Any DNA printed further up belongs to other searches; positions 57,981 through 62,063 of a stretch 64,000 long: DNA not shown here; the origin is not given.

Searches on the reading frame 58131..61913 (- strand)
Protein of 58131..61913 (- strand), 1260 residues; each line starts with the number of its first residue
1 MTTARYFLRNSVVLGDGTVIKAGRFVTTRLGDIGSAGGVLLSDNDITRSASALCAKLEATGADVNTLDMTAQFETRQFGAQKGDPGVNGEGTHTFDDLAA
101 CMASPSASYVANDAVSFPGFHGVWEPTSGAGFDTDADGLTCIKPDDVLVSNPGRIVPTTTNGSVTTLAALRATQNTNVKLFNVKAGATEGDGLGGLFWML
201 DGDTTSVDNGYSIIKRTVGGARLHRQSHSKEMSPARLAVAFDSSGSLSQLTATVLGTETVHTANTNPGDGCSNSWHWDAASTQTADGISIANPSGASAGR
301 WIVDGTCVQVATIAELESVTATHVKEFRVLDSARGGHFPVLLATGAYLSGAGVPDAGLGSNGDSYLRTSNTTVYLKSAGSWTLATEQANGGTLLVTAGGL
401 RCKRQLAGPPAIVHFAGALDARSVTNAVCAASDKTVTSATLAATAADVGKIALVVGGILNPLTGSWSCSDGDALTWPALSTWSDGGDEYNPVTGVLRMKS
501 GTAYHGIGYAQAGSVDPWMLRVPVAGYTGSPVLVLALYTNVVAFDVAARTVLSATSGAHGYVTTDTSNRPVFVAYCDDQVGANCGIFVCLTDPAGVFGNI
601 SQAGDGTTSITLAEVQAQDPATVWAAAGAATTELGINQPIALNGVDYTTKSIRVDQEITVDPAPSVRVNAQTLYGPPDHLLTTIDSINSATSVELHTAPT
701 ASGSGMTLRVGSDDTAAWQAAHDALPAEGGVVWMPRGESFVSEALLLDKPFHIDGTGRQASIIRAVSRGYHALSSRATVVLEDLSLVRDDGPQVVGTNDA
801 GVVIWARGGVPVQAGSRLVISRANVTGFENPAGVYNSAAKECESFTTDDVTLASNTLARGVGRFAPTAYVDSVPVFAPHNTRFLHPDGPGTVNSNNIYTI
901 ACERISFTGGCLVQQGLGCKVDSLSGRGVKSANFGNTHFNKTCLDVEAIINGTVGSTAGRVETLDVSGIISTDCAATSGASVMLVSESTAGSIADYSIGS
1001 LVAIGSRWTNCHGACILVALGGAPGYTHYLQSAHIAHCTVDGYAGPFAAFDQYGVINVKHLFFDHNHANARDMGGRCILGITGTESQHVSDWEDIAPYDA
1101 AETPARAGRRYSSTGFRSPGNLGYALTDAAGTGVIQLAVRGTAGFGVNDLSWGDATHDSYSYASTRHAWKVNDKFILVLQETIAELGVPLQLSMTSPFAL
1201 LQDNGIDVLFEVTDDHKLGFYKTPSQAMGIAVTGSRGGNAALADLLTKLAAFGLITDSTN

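Call 9: search_protein_families(library=pfam, proteins=[window:58131-61913:-], max_evalue=0.01)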
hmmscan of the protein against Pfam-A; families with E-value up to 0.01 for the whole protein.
window:58131-61913:- (1260 aa): 0 families

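Call 90: find_encoding_contigs(protein=window:58131-61913:-, flank=10000, max_places=2)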
Protein window:58131-61913:- (1260 aa): 7 contigs read that carry it; 2 places shown.
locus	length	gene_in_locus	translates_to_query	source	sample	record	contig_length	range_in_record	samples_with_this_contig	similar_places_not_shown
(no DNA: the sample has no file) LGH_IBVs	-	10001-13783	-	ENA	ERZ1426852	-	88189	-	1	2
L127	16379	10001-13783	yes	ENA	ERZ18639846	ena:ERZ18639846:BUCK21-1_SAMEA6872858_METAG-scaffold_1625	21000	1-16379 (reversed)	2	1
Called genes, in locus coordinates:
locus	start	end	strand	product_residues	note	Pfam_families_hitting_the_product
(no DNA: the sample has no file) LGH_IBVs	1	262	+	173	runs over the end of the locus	PF14464:Prok-JAB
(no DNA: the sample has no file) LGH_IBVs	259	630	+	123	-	-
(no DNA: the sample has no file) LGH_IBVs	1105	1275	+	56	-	-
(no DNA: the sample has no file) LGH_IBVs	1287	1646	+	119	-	-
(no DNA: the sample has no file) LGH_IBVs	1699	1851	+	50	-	-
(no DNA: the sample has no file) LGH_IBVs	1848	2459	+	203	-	-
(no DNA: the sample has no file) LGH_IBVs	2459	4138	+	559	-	-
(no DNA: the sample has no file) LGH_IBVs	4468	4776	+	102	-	-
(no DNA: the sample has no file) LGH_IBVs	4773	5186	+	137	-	-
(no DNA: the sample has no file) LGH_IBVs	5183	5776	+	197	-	-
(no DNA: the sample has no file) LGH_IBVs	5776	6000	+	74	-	-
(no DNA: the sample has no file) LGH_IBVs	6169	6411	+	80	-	-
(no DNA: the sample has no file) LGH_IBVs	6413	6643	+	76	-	-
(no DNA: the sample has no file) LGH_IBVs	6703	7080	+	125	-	-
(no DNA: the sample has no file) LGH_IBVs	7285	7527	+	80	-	-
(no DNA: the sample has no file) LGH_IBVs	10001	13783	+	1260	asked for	PF27114:Phage_tail_beta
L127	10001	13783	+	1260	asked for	PF27114:Phage_tail_beta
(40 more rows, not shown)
